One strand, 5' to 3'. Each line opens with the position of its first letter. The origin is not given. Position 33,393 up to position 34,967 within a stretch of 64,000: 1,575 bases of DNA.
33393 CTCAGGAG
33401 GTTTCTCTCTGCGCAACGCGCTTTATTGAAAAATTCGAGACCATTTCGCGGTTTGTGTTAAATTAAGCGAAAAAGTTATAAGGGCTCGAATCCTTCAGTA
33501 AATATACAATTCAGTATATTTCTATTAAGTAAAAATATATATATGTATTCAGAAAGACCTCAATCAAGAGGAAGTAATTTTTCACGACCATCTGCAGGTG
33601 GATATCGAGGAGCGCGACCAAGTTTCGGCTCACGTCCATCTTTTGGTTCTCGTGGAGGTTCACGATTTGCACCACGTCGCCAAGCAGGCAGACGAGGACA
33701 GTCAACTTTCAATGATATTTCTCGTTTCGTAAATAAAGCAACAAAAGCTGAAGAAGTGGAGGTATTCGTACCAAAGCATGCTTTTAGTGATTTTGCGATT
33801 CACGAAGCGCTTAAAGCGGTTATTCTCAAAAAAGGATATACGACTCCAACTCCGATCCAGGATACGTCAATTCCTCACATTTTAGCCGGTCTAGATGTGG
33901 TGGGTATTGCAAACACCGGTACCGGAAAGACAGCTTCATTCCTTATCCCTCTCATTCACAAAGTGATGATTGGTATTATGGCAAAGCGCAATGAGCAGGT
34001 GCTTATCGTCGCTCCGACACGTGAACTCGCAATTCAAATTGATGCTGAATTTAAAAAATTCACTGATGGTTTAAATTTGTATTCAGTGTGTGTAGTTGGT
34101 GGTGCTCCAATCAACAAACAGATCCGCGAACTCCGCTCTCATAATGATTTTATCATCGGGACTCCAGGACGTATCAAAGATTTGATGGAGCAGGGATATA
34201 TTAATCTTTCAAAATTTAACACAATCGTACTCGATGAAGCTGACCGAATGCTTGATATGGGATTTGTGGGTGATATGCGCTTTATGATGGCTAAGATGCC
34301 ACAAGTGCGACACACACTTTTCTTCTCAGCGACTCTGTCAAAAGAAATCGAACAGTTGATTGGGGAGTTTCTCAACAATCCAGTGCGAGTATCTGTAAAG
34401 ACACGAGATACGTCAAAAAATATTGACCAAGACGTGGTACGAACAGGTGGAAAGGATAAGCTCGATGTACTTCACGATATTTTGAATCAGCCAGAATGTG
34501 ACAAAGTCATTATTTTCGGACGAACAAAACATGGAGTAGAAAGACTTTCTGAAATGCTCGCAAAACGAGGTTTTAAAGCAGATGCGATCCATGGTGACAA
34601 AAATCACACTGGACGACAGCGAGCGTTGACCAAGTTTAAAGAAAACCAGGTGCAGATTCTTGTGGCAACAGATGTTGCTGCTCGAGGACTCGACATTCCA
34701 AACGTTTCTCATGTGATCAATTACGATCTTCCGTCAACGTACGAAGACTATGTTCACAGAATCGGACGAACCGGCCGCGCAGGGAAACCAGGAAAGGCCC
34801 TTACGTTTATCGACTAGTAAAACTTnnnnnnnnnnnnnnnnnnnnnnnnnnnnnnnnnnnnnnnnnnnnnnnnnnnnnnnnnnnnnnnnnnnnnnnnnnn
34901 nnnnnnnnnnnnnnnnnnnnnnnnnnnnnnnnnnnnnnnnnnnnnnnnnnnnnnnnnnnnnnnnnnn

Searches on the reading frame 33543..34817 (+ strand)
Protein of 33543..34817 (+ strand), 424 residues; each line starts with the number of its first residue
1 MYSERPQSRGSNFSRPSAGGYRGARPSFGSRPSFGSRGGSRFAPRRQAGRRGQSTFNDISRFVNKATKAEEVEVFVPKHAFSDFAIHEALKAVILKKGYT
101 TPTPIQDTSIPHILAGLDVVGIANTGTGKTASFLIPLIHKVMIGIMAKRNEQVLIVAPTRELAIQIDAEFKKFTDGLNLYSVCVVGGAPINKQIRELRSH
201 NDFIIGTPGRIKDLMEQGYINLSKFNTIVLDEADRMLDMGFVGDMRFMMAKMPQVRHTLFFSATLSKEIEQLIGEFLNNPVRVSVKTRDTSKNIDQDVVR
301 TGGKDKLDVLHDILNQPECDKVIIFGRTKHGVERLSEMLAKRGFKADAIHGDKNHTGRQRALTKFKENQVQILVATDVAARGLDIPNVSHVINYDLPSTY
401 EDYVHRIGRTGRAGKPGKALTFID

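Call 86: search_protein_families(library=pfam, proteins=[window:33543-34817:+], max_evalue=0.00001)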
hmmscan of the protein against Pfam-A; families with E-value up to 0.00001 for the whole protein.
window:33543-34817:+ (424 aa): 3 families
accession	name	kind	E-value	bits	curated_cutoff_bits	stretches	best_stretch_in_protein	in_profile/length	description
PF00270.35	DEAD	-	7.6e-45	153.1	26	1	103-271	1-166/167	DEAD/DEAH box helicase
PF00271.37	Helicase_C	-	2e-36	125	23.5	1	305-414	1-110/110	Helicase conserved C-terminal domain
PF04851.21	ResIII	-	6e-07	30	22.5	1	123-264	30-161/164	Type III restriction enzyme, res subunit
